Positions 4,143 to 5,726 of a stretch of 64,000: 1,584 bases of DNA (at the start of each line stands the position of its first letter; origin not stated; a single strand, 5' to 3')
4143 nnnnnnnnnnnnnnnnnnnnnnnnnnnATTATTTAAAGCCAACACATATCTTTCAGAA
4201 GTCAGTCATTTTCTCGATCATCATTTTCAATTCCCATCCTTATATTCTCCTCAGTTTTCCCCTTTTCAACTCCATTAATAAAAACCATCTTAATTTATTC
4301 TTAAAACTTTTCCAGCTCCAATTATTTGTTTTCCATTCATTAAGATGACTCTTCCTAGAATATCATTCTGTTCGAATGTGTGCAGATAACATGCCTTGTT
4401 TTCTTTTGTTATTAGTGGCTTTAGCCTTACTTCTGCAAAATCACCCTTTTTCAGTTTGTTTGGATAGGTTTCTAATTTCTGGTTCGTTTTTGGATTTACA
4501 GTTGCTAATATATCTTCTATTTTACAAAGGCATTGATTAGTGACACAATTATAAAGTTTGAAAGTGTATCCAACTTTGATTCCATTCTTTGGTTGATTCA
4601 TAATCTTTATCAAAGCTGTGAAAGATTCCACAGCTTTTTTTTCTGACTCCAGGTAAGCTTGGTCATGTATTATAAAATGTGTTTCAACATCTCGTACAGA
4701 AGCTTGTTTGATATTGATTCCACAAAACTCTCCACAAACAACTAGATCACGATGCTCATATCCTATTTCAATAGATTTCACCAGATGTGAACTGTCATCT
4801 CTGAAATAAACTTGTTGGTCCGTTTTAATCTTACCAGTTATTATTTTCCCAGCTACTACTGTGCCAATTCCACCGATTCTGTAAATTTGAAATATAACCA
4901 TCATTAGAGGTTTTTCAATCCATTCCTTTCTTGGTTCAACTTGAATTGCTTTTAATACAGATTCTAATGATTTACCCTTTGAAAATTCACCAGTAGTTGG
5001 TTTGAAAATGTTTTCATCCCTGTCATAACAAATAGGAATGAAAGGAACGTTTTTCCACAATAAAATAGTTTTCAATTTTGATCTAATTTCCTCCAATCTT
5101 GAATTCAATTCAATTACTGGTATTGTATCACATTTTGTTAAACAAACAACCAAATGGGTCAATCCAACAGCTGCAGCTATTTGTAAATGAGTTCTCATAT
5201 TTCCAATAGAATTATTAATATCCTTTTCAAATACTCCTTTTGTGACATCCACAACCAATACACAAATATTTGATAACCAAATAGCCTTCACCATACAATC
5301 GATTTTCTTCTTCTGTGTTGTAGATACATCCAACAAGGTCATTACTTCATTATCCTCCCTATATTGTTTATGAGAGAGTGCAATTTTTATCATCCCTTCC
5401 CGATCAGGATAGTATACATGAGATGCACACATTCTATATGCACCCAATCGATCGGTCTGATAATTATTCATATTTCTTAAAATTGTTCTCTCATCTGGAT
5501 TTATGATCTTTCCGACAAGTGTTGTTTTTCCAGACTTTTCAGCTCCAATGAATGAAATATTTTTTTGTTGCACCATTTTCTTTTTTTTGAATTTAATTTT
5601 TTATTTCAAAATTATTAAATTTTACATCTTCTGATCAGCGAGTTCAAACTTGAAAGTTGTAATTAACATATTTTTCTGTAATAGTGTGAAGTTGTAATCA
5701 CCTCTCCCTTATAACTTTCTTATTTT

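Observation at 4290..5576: EF-1alpha/Hbs1-family GTPase paralogue lacking the catalytic DxPGH (G3) motif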

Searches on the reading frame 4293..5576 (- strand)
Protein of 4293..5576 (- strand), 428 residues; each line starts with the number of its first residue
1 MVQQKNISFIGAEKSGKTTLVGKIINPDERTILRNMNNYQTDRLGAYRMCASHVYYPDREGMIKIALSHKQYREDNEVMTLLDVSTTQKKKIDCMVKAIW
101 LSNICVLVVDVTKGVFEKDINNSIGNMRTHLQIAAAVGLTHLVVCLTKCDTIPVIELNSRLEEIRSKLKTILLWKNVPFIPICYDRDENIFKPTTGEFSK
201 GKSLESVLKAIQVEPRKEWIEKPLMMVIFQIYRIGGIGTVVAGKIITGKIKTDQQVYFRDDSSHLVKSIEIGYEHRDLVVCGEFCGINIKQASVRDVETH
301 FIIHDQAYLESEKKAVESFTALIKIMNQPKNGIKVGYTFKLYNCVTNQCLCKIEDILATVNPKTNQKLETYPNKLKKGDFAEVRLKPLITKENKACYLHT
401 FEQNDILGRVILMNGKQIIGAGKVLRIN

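Call 3: search_protein_families(library=pfam, proteins=[window:4293-5576:-], max_evalue=1)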
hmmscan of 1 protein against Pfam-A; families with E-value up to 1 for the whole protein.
window:4293-5576:- (428 aa): 5 families
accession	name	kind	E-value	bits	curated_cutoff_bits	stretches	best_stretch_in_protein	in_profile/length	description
PF22594.2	GTP-eEF1A_C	-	1.8e-17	64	27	1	318-424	1-100/101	GTP-eEF1A C-terminal domain-like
PF00009.33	GTP_EFTU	-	3e-11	43.7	26.5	1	5-190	4-175/188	Elongation factor Tu GTP binding domain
PF03144.31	GTP_EFTU_D2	-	8.7e-06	26.5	30.3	1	238-298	1-67/73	Elongation factor Tu domain 2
PF05783.17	DLIC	-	0.1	11.8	19.7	0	4-32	25-53/471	Dynein light intermediate chain (DLIC)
PF19993.5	DO-GTPase2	-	0.28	11.3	27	0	7-24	3-20/226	Double-GTPase 2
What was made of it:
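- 4641..4931 (-): Domain II beta-barrel (residues 216-312), including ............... Pfam D2 26.5 bits (call 3).
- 4293..4640 (-): Domain III beta-barrel (residues 313-428). Pfam GTP-eEF1A_C 64 bits (call 3).
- On EF1-family translational GTPase fold (GTP_EFTU + domain II + domain III): 43.7 bits against 26.5 (call 3) 26.5 bits, below the 30.3 cutoff (call 3). 64 bits against 27 (call 3)
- Checked: GTP_EFTU_D2 scores 26.5 bits, just below its 30.3 cutoff (call 3).
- Pfam D2 below threshold (call 3).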

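Call 4: search_solved_structures(query=window:4293-5576:-, max_evalue=0.01, show_alignments=3)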
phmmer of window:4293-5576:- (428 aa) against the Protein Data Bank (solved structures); distinct sequences matched with E-value up to 0.01: 91 (the best 60 are shown).
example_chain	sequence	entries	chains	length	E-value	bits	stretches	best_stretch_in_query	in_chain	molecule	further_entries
1f60_A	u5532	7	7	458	1.6e-32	116.3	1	6-424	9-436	ELONGATION FACTOR EEF1A | ELONGATION FACTOR 1-ALPHA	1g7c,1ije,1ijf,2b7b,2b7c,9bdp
5o8w_A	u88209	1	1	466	1.7e-32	116.2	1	6-424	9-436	Elongation factor 1-alpha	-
6ra9_A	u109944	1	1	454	3.4e-31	111.9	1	6-425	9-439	Elongation factor 1-alpha 2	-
6ra9_B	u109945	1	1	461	3.6e-31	111.8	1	6-425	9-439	Elongation factor 1-alpha 2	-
4c0s_A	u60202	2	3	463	3.7e-31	111.8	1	6-425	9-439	ELONGATION FACTOR 1-ALPHA 2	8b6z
4cxg_A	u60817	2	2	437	1.1e-30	110.3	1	6-424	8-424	ELONGATION FACTOR 1A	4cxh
3vmf_A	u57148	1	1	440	1.1e-30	110.2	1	6-424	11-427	Elongation factor 1-alpha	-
3wxm_A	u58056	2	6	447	1.1e-30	110.1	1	6-424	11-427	Elongation factor 1-alpha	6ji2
3wy9_A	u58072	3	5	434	4e-30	108.3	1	5-427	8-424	Elongation factor 1-alpha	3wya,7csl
1jny_A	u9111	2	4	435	4.5e-30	108.2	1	6-423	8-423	Elongation factor 1-alpha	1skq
9b0s_CF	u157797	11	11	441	1.9e-29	106.1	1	6-424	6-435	Putative elongation factor 1-alpha-like 3 | Elongation factor 1-alpha 1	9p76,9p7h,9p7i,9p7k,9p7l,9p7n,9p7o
8g5z_EF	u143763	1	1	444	2e-29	106.1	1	6-424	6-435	Elongation factor 1-alpha 1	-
5lzs_jj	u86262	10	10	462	2.1e-29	106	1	6-424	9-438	Elongation factor 1-alpha 1 | eEF1A | eukaryotic elongation factor 1A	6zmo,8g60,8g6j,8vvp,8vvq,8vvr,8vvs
5lzw_jj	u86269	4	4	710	2.1e-18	69.8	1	5-427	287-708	Hbs1l | HBS1-like protein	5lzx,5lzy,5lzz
7nwh_jj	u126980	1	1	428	5.1e-18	68.5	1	4-427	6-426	eRF3a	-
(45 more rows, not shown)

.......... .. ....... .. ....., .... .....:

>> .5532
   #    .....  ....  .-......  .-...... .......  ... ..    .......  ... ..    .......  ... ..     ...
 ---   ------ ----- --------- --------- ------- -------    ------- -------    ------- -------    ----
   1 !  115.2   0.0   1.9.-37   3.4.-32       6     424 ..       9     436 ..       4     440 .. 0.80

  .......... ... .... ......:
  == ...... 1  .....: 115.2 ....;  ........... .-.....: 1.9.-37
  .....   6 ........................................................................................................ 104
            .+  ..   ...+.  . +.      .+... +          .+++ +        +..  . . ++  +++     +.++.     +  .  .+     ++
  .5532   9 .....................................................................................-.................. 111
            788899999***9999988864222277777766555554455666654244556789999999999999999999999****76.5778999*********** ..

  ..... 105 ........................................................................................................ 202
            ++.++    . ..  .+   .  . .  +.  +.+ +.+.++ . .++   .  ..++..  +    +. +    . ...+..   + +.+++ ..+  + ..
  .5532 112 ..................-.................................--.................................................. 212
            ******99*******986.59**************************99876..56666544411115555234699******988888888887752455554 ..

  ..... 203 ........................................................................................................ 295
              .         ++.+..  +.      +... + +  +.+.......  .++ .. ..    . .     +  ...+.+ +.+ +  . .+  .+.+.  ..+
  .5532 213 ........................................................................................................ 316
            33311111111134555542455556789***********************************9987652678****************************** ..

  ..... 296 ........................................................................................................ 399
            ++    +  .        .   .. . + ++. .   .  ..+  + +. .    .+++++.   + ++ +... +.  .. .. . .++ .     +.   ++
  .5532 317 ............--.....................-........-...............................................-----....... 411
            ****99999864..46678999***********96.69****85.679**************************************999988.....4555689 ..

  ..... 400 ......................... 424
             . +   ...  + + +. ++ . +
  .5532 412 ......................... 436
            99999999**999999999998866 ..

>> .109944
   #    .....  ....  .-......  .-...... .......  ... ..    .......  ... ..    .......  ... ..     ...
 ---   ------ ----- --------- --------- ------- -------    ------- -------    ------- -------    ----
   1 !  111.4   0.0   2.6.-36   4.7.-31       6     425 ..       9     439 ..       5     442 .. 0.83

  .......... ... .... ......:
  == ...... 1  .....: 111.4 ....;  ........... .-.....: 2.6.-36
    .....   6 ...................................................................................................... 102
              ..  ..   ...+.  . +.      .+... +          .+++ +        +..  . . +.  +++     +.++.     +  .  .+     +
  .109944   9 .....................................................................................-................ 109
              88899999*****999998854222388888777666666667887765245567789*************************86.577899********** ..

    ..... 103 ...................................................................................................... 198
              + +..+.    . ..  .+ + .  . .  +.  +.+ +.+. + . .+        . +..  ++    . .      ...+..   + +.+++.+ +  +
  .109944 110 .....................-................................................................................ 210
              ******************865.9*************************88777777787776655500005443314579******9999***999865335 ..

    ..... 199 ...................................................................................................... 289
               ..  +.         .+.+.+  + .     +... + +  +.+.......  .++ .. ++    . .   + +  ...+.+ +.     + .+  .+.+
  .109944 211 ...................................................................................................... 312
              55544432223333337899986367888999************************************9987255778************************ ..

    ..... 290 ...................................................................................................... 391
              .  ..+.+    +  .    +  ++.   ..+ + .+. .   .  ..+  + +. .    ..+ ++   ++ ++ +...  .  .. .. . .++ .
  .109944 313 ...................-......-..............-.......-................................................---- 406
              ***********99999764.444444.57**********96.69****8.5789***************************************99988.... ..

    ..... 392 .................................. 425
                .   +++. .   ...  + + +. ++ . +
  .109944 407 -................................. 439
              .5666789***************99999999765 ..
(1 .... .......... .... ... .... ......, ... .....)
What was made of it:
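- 4290..5576 (-): Complete single-exon CDS (428 codons + stop) of the eEF1A-like pseudo-GTPase, N. gruberi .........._71873. Full-length collinear alignment to eEF1A (call 4).
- Checked: It aligns collinearly, with a one-residue insertion, to eEF1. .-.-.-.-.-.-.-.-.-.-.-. (call 4).
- Fold and affinity. eEF1A is the best PDB hit, end to end (call 4).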

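Call 5: search_protein_families(library=ncbifam, proteins=[window:4293-5576:-], max_evalue=1)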
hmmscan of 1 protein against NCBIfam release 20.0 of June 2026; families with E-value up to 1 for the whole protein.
window:4293-5576:- (428 aa): 15 families
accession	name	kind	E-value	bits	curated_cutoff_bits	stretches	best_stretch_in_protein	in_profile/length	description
TIGR00483.1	EF-1_alpha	equivalog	5.3e-46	156.9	540.1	1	5-426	8-421/427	translation elongation factor EF-1 subunit alpha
NF008969.0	PRK12317.1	subfamily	6e-45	153.6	502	1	4-427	7-421/426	elongation factor 1-alpha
NF000766.0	PRK00049.1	subfamily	4.4e-16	58.7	449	1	6-337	14-325/396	elongation factor Tu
NF009372.0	PRK12735.1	subfamily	3.6e-15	55.7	479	1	6-335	14-323/396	elongation factor Tu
TIGR00475.1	selB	equivalog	1.5e-14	53.7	242.25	1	64-331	37-283/581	selenocysteine-specific translation elongation factor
NF009373.0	PRK12736.1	subfamily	1.5e-14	53.6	452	1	6-336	14-322/394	elongation factor Tu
TIGR00485.1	EF-Tu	equivalog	7.4e-14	51.3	522.4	1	6-365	14-347/394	elongation factor Tu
TIGR02034.1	CysN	subfamily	9.1e-14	51.3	336.1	1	58-422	61-404/406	sulfate adenylyltransferase, large subunit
NF004035.0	PRK05506.1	subfamily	5.6e-08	31.5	715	1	95-424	121-430/632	bifunctional sulfate adenylyltransferase subunit 1/adenylylsulfate kinase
NF003478.0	PRK05124.1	equivalog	8.5e-08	31.2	590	1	101-415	130-422/475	sulfate adenylyltransferase subunit CysN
NF003077.0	PRK04000.1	equivalog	0.00061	19.1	315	1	5-259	10-254/412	translation initiation factor IF-2 subunit gamma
NF009381.0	PRK12740.1-5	subfamily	0.0011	17.4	583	2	3-115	8-111/692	elongation factor G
TIGR03680.1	eif2g_arch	equivalog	0.0018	17.6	514.5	1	5-256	6-247/407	translation initiation factor IF-2 subunit gamma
NF005988.0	PRK08099.1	equivalog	0.0022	17.2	201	1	5-72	232-294/411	multifunctional transcriptional regulator/nicotinamide-nucleotide adenylyltransferase/ribosylnicotinamide kinase NadR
NF009379.0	PRK12740.1-3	equivalog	0.03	12.9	513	1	3-112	7-107/674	elongation factor G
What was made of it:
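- On Canonical eEF1A (functional aa-tRNA carrier): 156.9 bits against a 540.1 cutoff (call 5)
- NCBIfam EF-1_alpha scores 157 bits against a 540 cutoff, so it is related but far outside the equivalog (call 5).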

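Call 6: find_homologous_proteins(query=window:4293-5576:-, max_evalue=0.00001)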
Query window:4293-5576:- (428 aa): 301 proteins with E <= 0.00001 among 8000 candidates; the best 120 are listed.
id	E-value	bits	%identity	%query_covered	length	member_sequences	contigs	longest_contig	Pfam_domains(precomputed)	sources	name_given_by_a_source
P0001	2.1e-262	888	100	92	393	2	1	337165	PF22594.3,PF00009.34,PF03144.32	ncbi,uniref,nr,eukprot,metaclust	ncbi:predicted protein [Naegleria gruberi]|uniref:Predicted protein n=1 Tax=Naegleria gruberi TaxID=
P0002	1.1e-168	580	74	79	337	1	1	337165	PF22594.3,PF00009.34,PF03144.32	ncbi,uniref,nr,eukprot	ncbi:predicted protein [Naegleria gruberi]|uniref:Predicted protein n=1 Tax=Naegleria gruberi TaxID=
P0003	4.1e-35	140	29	98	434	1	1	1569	PF03143.24,PF22594.3,PF00009.34,PF03144.32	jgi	-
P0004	4.4e-35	140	28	98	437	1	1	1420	PF01926.30,PF03143.24,PF22594.3,PF00009.34,PF03144.32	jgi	jgi:elongation factor 1-alpha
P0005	7.7e-35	139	29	97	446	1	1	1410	PF01926.30,PF03143.24,PF22594.3,PF00009.34,PF03144.32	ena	-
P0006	9.3e-35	139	28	99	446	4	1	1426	PF01926.30,PF03143.24,PF22594.3,PF00009.34,PF03144.32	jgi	-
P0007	2.5e-34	137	29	87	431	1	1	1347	PF03143.24,PF22594.3,PF00009.34,PF03144.32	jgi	jgi:elongation factor 1-alpha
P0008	3.0e-34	137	29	97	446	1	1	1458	PF01926.30,PF03143.24,PF22594.3,PF00009.34,PF03144.32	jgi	-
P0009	3.7e-34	137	29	97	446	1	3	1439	PF01926.30,PF03143.24,PF22594.3,PF00009.34,PF03144.32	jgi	-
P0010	4.4e-34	136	28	99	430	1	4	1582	PF01926.30,PF03143.24,PF22594.3,PF00009.34,PF03144.32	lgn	-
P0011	4.8e-34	136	28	99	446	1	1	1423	PF01926.30,PF03143.24,PF22594.3,PF00009.34,PF03144.32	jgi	-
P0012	6.0e-34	136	28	97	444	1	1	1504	PF03143.24,PF22594.3,PF00009.34,PF03144.32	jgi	jgi:elongation factor 1-alpha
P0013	6.1e-34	136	28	99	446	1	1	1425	PF03143.24,PF22594.3,PF00009.34,PF03144.32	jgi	-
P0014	6.6e-34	136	28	99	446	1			PF01926.30,PF03143.24,PF22594.3,PF00009.34,PF03144.32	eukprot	eukprot:TRINITY_DN4127_c0_g1_i1.p1 TRINITY_DN4127_c0_g1~~TRINITY_DN4127_c0_g1_i1.p1 ORF type:complet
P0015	1.1e-33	135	28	99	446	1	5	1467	PF03143.24,PF22594.3,PF00009.34,PF03144.32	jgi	-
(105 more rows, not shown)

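Call 9: find_encoding_contigs(protein=P0002, flank=10000, max_places=4)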
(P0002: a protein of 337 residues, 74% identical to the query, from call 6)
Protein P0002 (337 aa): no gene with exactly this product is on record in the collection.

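Call 10: find_encoding_contigs(protein=P0001, flank=10000, max_places=4)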
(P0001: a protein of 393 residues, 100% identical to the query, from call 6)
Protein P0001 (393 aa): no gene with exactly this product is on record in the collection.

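Call 12: list_cluster_members(proteins=[P0001, P0002])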
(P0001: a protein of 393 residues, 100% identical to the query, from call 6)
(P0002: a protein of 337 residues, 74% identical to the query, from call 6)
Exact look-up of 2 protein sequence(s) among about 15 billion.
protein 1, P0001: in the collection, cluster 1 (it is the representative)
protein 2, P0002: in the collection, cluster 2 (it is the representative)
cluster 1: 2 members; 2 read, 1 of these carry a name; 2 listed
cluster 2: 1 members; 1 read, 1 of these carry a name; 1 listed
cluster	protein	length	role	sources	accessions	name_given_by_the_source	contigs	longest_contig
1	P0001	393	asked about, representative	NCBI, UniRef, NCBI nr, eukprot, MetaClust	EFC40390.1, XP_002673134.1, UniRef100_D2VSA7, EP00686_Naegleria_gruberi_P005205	predicted protein [Naegleria gruberi] | Predicted protein n=1 Tax=Naegleria gruberi TaxID=5762 RepID=D2VSA7_NAEGR | uncharacterized protein NAEGRDRAFT_71873 [Naegleria gruberi]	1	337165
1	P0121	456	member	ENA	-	-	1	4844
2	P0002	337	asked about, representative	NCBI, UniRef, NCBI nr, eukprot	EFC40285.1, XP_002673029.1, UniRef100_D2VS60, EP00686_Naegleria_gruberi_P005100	predicted protein [Naegleria gruberi] | Predicted protein n=1 Tax=Naegleria gruberi TaxID=5762 RepID=D2VS60_NAEGR | uncharacterized protein NAEGRDRAFT_71823 [Naegleria gruberi]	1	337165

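Call 14: find_encoding_contigs(protein=P0121, flank=5000, max_places=4)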
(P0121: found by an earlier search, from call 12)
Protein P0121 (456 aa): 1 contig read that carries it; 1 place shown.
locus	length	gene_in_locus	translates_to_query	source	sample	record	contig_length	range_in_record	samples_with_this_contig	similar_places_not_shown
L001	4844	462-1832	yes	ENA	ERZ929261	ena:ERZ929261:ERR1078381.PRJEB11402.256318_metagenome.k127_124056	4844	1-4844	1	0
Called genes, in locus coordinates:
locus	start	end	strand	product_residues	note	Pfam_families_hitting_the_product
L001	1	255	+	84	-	?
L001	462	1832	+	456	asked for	PF00009:GTP_EFTU, PF03144:GTP_EFTU_D2 (weak), PF22594:GTP-eEF1A_C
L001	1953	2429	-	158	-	PF23098:Beta-prop_NOL10_N, PF23381:Beta-prop_IFT122_1st, PF23393:Beta-prop_WDR90_POC16_2nd, PF23414:Beta-prop_EML_2, PF24105:Beta-prop_CAF1B_HIR1, PF24796:WDR55, PF24805:EIF3I, PF24807:WD40_CDC20-Fz, +32 more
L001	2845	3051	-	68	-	PF25391:WD40_Gbeta (weak), PF00400:WD40 (weak)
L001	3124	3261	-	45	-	-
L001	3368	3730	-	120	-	-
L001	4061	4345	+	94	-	-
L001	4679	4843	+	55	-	?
